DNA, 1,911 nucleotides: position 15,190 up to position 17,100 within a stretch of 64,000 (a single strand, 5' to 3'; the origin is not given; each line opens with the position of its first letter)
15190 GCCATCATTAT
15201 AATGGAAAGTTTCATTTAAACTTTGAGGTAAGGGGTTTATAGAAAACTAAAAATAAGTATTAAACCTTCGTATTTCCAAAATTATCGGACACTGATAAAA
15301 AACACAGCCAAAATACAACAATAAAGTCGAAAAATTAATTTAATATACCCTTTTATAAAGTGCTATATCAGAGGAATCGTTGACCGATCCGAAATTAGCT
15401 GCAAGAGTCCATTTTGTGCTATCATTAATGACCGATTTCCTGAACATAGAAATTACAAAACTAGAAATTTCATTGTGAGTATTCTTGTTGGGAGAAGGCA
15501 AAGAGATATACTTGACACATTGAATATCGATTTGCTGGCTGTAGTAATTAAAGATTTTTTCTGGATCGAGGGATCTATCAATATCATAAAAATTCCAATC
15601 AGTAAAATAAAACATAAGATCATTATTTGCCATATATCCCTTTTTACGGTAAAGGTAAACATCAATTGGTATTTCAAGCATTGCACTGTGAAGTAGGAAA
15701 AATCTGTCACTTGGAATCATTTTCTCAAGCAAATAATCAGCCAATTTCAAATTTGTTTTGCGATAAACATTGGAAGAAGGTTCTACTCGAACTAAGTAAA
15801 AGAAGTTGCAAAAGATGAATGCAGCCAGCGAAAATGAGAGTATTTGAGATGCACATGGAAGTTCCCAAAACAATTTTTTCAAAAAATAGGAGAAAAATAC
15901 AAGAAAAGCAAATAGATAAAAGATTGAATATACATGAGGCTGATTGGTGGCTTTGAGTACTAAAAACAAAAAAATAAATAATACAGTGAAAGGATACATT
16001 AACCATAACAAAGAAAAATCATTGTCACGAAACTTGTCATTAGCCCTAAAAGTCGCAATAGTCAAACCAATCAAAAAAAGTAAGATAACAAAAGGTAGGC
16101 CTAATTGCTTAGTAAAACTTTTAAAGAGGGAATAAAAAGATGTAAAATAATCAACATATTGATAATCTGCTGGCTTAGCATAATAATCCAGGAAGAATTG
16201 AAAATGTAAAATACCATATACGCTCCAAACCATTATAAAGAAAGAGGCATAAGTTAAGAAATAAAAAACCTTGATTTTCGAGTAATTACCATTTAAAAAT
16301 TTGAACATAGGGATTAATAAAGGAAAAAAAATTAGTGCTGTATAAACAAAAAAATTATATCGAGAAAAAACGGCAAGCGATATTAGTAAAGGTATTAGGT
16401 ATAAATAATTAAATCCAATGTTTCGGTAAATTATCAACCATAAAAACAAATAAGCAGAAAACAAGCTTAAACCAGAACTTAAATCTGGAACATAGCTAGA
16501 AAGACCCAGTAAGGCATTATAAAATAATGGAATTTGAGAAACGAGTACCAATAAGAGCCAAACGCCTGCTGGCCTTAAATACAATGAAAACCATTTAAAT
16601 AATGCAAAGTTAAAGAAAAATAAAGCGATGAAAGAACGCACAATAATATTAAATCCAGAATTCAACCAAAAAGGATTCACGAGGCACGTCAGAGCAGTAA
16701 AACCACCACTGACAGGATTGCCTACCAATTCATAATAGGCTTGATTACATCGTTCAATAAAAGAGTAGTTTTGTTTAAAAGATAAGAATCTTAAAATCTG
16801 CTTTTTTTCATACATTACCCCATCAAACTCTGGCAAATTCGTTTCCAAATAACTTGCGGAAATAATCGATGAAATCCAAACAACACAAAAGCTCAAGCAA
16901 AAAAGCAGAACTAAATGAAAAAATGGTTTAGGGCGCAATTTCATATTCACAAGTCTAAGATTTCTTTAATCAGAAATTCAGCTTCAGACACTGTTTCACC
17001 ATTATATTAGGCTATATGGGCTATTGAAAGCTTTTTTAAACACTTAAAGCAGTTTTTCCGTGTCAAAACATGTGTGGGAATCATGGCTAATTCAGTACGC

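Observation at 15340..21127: Arn-like module for a lipid-linked N-formyl amino sugar (GtrB/ArnC-like GT2, formyltransferase, DegT aminotransferase, polytopic membrane protein)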

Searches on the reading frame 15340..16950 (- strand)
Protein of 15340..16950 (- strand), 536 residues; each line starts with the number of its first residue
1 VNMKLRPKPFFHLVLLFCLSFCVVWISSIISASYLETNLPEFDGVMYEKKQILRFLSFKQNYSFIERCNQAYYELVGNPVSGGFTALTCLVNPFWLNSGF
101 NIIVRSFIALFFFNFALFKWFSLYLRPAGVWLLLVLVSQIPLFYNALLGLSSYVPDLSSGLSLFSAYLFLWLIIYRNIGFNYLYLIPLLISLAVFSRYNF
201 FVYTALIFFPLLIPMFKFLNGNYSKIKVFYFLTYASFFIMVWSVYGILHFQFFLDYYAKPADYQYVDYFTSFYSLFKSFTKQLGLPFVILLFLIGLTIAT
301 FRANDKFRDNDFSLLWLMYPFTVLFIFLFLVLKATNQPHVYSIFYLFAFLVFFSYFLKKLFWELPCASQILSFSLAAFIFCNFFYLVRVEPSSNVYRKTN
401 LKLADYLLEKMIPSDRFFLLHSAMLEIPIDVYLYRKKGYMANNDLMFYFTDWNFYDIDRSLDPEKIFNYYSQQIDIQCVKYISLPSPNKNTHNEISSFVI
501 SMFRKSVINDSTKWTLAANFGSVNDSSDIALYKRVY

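Call 4: search_protein_families(library=pfam, proteins=[window:15340-16950:-], max_evalue=0.01)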
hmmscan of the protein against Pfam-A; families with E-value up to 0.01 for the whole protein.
window:15340-16950:- (536 aa): 0 families

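Call 5: search_protein_families(library=ncbifam, proteins=[window:15340-16950:-], max_evalue=0.01)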
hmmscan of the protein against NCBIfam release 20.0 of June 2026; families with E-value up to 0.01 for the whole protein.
window:15340-16950:- (536 aa): 0 families
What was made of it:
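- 15340..16950 (-): GT-C-fold membrane glycosyltransferase of a family without a Pfam or NCBIfam model (536 aa; TM1, conserved periplasmic loop with D43, ~10 more TM helices, C-terminal alpha/beta periplasmic domain). Proposed periplasmic transferase of the lipid-linked amino sugar. No Pfam or NCBIfam hit (calls 4, 5).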

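Call 8: find_homologous_proteins(query=window:15340-16950:-)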
Query window:15340-16950:- (536 aa): 7 proteins with E <= 0.001 among 8000 candidates.
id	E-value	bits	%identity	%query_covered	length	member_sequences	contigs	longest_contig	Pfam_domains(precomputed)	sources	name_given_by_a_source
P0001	0.0e+0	1176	100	100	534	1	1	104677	-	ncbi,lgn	-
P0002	4.1e-154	533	50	98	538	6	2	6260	-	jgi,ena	-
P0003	5.2e-143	496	48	98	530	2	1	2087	-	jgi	jgi:hypothetical protein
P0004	2.8e-122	428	45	90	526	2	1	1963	-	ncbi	-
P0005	1.7e-99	353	40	88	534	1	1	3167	-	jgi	jgi:hypothetical protein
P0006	1.1e-58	218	40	52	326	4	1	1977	-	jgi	jgi:hypothetical protein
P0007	2.8e-53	200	33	82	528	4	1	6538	-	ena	-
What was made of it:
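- Checked: Gene callers elsewhere start it two codons later, giving 534 aa (P0001, call 8).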

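Call 10: find_encoding_contigs(protein=P0001, flank=10000, max_places=4)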
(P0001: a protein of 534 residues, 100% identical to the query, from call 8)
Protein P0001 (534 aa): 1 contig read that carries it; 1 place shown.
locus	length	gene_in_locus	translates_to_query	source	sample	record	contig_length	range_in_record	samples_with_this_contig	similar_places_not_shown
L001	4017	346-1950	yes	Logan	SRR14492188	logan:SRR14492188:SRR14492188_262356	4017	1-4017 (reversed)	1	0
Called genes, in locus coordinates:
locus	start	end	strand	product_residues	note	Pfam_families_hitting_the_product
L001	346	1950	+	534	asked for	-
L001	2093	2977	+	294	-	PF00535:Glycos_transf_2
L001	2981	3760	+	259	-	PF13578:Methyltransf_24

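Call 11: find_encoding_contigs(protein=P0002, flank=10000, max_places=4)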
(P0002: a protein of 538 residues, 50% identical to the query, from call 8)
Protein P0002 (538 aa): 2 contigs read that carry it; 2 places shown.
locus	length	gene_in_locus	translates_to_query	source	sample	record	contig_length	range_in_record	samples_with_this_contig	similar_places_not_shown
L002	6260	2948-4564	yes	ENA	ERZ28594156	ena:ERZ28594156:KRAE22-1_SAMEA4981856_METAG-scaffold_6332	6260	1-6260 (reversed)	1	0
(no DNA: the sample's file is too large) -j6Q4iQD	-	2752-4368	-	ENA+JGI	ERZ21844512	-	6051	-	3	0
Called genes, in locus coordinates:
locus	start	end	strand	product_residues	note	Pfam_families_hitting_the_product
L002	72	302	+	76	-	-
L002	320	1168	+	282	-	PF01209:Ubie_methyltran (weak), PF13489:Methyltransf_23, PF13847:Methyltransf_31, PF08241:Methyltransf_11, PF08242:Methyltransf_12, PF13649:Methyltransf_25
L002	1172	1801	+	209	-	PF25084:LbH_EIF2B, PF25087:GMPPB_C (faint), PF00132:Hexapep, PF14602:Hexapep_2 (weak)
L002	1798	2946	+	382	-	PF01041:DegT_DnrJ_EryC1, PF00155:Aminotran_1_2, PF00266:Aminotran_5 (weak)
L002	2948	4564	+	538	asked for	-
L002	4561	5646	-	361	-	PF04577:Glyco_transf_61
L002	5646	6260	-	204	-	?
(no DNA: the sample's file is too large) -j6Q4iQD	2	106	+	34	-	?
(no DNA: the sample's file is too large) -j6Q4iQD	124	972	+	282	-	PF01209:Ubie_methyltran (weak), PF13489:Methyltransf_23, PF13847:Methyltransf_31, PF08241:Methyltransf_11, PF08242:Methyltransf_12, PF13649:Methyltransf_25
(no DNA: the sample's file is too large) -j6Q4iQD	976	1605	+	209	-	PF25084:LbH_EIF2B, PF25087:GMPPB_C (faint), PF00132:Hexapep, PF14602:Hexapep_2 (weak)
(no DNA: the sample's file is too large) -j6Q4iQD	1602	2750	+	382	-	PF01041:DegT_DnrJ_EryC1, PF00155:Aminotran_1_2, PF00266:Aminotran_5 (weak)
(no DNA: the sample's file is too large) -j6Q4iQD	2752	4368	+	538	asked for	-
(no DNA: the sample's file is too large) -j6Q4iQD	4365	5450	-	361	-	PF04577:Glyco_transf_61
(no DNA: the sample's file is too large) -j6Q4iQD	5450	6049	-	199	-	PF00702:Hydrolase, PF13419:HAD_2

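Call 12: find_encoding_contigs(protein=P0007, flank=10000, max_places=4)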
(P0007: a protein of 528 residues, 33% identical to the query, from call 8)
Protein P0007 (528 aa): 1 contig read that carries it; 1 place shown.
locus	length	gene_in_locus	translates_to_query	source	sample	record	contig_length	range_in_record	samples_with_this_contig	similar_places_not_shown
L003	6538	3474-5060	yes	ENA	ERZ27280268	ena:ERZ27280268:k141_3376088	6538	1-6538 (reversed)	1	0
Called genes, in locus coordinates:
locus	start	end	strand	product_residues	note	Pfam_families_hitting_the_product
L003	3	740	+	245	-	?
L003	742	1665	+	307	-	PF00535:Glycos_transf_2, PF10111:Glyco_tranf_2_2 (weak)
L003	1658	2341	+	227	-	PF00583:Acetyltransf_1, PF13673:Acetyltransf_10, PF13508:Acetyltransf_7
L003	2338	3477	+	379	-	PF01041:DegT_DnrJ_EryC1, PF00155:Aminotran_1_2, PF00266:Aminotran_5 (weak)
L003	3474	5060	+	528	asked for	-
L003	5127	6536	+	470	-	?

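Call 27: predict_structure(alignment_id=A1)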
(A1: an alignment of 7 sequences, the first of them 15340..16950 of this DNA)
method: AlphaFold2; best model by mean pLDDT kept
length: 536 residues; sequences in the alignment: 7
mean_pLDDT: 70.3   pTM: 0.73
mean pLDDT of the five models: 70.3, 65.4, 62.8, 61.4, 61.1
residues with pLDDT >= 90: 44; 70-90: 257; 50-70: 143; < 50: 92
segments of 3 or more residues with pLDDT < 50: 1-7, 260-272, 274-276, 279-310, 360-362, 368-375, 377-379, 388-393, 448-456
pLDDT, mean of each block of 10 residues (from residue 1): 47 89 84 69 68 77 83 73 81 85 88 90 71 70 57 76 89 86 92 78 78 84 84 92 80 59 42 49 42 38 39 64 66 56 59 52 48 49 48 59 86 83 69 83 56 51 82 87 71 70 87 87 61 85
secondary structure, 60 per line:
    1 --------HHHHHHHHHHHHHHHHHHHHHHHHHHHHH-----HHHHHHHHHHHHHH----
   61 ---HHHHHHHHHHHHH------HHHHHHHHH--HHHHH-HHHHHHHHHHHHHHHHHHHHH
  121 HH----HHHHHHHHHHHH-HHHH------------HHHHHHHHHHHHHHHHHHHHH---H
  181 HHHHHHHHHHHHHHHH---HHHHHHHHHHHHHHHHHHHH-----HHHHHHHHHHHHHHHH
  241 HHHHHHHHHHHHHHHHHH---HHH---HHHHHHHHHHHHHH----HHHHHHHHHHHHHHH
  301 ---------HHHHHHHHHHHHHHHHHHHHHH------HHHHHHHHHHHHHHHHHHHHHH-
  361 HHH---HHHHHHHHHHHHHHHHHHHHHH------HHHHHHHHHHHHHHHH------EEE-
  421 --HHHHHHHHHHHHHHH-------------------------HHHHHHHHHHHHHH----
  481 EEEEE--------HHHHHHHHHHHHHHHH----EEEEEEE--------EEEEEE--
elements in order: H9-37 H43-56 H64-76 H83-91 H94-98 H100-122 H127-138 H140-143 H156-176 H180-196 H200-219 H225-258 H268-281 H286-300 H310-331 H338-359 H367-388 H395-410 E417-419 H423-437 H463-476 E481-485 H494-509 E514-520 E529-534

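Call 41: search_protein_families(library=ncbifam, proteins=[L006:867-2084:-, L006:2443-3660:-, L006:4261-5166:-, L006:5218-6150:+, L006:6150-6860:+, L006:6842-7978:+, L006:9593-10684:-, L006:10678-11112:-], max_evalue=0.00001)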
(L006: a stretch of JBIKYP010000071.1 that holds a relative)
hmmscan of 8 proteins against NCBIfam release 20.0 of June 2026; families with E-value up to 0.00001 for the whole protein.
L006:867-2084:- (405 aa): 0 families

L006:2443-3660:- (405 aa): 0 families

L006:4261-5166:- (301 aa): 25 families
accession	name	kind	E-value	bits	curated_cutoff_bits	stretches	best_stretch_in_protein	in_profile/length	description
NF047683.1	TeichurnBiosyTuaG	equivalog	1e-27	97.4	400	1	2-103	7-109/252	teichuronic acid biosynthesis protein TuaG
NF007482.0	PRK10073.1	equivalog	1.5e-26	93.2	423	1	3-104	8-109/334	glycosyltransferase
NF050050.1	ProtGlycPglI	equivalog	4.9e-25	88.5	500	1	3-210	4-212/306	GalNAc(5)-diNAcBac-PP-undecaprenol beta-1,3-glucosyltransferase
NF041875.1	EPS_EpsD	equivalog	1.4e-23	83.9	370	1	4-102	2-101/325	exopolysaccharide biosynthesis glycosyltransferase EpsD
TIGR03937.1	PgaC_IcaA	equivalog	2.8e-20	72.7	422.3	1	3-107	47-152/407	poly-beta-1,6-N-acetyl-D-glucosamine synthase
TIGR04283.1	glyco_like_mftF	equivalog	4.9e-20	72.1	182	1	4-105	2-97/221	TIGR04283 family arsenosugar biosynthesis glycosyltransferase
NF038302.1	EPS_HpsE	equivalog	1.9e-19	69.8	300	1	3-101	3-107/307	hormogonium polysaccharide biosynthesis glycosyltransferase HpsE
NF007453.0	PRK10018.1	equivalog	2.7e-18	66.6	382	1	2-122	7-128/280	colanic acid biosynthesis glycosyltransferase WcaA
TIGR04017.1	WcaA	equivalog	4.2e-18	65.9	495.75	1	2-121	6-126/279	colanic acid biosynthesis glycosyltransferase WcaA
NF053739.1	GlytfEpsEBac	equivalog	5.1e-17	61.7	450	1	4-182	4-185/265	glycosyltransferase EpsE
NF038299.1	EPS_HpsN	equivalog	2.2e-15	56.5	425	1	3-101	3-102/317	hormogonium polysaccharide biosynthesis glycosyltransferase HpsN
TIGR03965.1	mycofact_glyco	equivalog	5.4e-15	55.2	280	1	4-107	77-181/467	mycofactocin biosynthesis glycosyltransferase MftF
NF041394.1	GtaseAglG_Halo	equivalog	9.6e-14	51.4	440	1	4-107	4-109/304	glucosyl-dolichyl phosphate glucuronosyltransferase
NF045692.1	OglycostaseCruG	equivalog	2.5e-12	46.4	600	1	4-104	44-151/386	2'-O-glycosyltransferase CruG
NF047588.1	GlcsyltransPgfSStrep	equivalog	4.3e-11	42.6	500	1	1-104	1-109/308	glycosyltransferase PgfS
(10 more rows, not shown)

L006:5218-6150:+ (310 aa): 7 families
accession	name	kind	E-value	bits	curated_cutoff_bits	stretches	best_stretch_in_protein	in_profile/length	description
NF007986.1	PRK10714.1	equivalog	1e-55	189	529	1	8-309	8-312/316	undecaprenyl-phosphate 4-deoxy-4-formamido-L-arabinose transferase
NF047588.1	GlcsyltransPgfSStrep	equivalog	3.2e-55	187.5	500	1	8-307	3-304/308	glycosyltransferase PgfS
NF047683.1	TeichurnBiosyTuaG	equivalog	7.9e-10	38.8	400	1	1-107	1-104/252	teichuronic acid biosynthesis protein TuaG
NF007482.0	PRK10073.1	equivalog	2.7e-08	33.2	423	1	2-105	2-101/334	glycosyltransferase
TIGR03937.1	PgaC_IcaA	equivalog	6.9e-08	31.8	422.3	1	4-99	43-135/407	poly-beta-1,6-N-acetyl-D-glucosamine synthase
NF041875.1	EPS_EpsD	equivalog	4.9e-07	29.5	370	1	8-108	1-98/325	exopolysaccharide biosynthesis glycosyltransferase EpsD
NF050050.1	ProtGlycPglI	equivalog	5.6e-06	25.9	500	1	6-131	2-125/306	GalNAc(5)-diNAcBac-PP-undecaprenol beta-1,3-glucosyltransferase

L006:6150-6860:+ (236 aa): 8 families
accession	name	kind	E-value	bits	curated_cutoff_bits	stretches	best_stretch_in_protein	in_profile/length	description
NF008212.0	PRK10975.1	equivalog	2.5e-20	73.3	219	1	3-228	9-228/232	dTDP-4-amino-4,6-dideoxy-D-galactose acyltransferase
TIGR01575.1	rimI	equivalog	5.4e-12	46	86.4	1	125-223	12-115/132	ribosomal protein S18-alanine N-acetyltransferase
TIGR02382.1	wecD_rffC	equivalog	1.3e-08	34.6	195.1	1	100-228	59-188/191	dTDP-4-amino-4,6-dideoxy-D-galactose acyltransferase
NF000360.1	sat4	exception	6.3e-08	32.9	380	1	142-222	74-155/180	streptothricin N-acetyltransferase Sat4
NF000359.1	sat3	exception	2.2e-07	31.1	360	1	139-223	70-155/180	streptothricin N-acetyltransferase Sat3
NF005840.0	PRK07757.1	equivalog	2.8e-07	30.5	154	1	140-225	42-123/153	N-acetyltransferase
NF053587.1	SpmdActasePaiA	equivalog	8.2e-07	28.9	250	1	129-221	49-148/172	spermidine/spermine N(1)-acetyltransferase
NF002959.0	PRK03624.1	equivalog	8.4e-06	25.5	124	0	169-229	78-138/147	GNAT family acetyltransferase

L006:6842-7978:+ (378 aa): 14 families
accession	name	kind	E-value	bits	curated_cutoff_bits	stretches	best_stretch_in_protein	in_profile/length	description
NF008687.0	PRK11706.1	equivalog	2e-165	550.1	375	1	7-373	1-363/375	dTDP-4-amino-4,6-dideoxygalactose transaminase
TIGR02379.1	ECA_wecE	subfamily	1.4e-150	501.3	434.85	1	8-373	2-364/376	dTDP-4-amino-4,6-dideoxy-D-glucose transaminase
NF008658.2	PRK11658.1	equivalog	4.1e-65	219.9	631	1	8-373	5-366/379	UDP-4-amino-4-deoxy-L-arabinose aminotransferase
TIGR03588.1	PseC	equivalog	5e-59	200.1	423.5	1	13-373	7-369/380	UDP-4-amino-4,6-dideoxy-N-acetyl-beta-L-altrosamine transaminase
TIGR04181.1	NHT_00031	hypoth_equivalog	2e-58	198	420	1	8-363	1-357/359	LegC family aminotransferase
NF011936.0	PRK15407.1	equivalog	1.4e-34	119.5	423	1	21-210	50-241/440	lipopolysaccharide biosynthesis protein RfbH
TIGR04427.1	PLP_DesI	equivalog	2.7e-32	112.4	650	1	28-372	43-371/390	dTDP-4-dehydro-6-deoxyglucose aminotransferase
NF041364.1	GntC_guanitoxin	equivalog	9.6e-09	34.6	415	1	56-159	64-174/356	guanitoxin biosynthesis PLP-dependent (S)-gamma-hydroxy-L-arginine cyclodehydratase GntC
NF005816.0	PRK07682.1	equivalog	4e-08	32.3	620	1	54-160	92-204/390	aminotransferase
NF005817.0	PRK07683.1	equivalog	7.1e-08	31.5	575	1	30-158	62-200/387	aminotransferase A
NF004770.0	PRK06108.1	subfamily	3.6e-07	29.3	422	1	43-158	87-209/396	pyridoxal phosphate-dependent aminotransferase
NF005588.0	PRK07309.1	equivalog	2.5e-06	26.7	576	1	32-161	66-208/391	pyridoxal phosphate-dependent aminotransferase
NF006569.0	PRK09082.1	subfamily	3.4e-06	26.4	420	1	57-158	96-202/386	methionine aminotransferase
NF005744.0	PRK07568.1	subfamily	7.3e-06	25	389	0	24-159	57-202/398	pyridoxal phosphate-dependent aminotransferase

L006:9593-10684:- (363 aa): 0 families

L006:10678-11112:- (144 aa): 4 families
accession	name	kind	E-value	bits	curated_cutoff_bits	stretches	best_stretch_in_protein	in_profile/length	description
TIGR02254.1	YjjG_YfnB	equivalog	4.6e-09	36.1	159.9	1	36-140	93-197/223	YjjG family noncanonical pyrimidine nucleotidase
TIGR01662.1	HAD-SF-IIIA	subfamily_domain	2.8e-07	30.7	44.6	1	39-141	24-140/141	HAD-IIIA family hydrolase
TIGR01549.1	HAD-SF-IA-v1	subfamily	8e-07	29.6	23.3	1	55-133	75-149/149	HAD-IA family hydrolase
NF052576.1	PymNtasePynAStpc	equivalog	5.5e-06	26.2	350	1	37-136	96-197/229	pyrimidine 5'-nucleotidase PynA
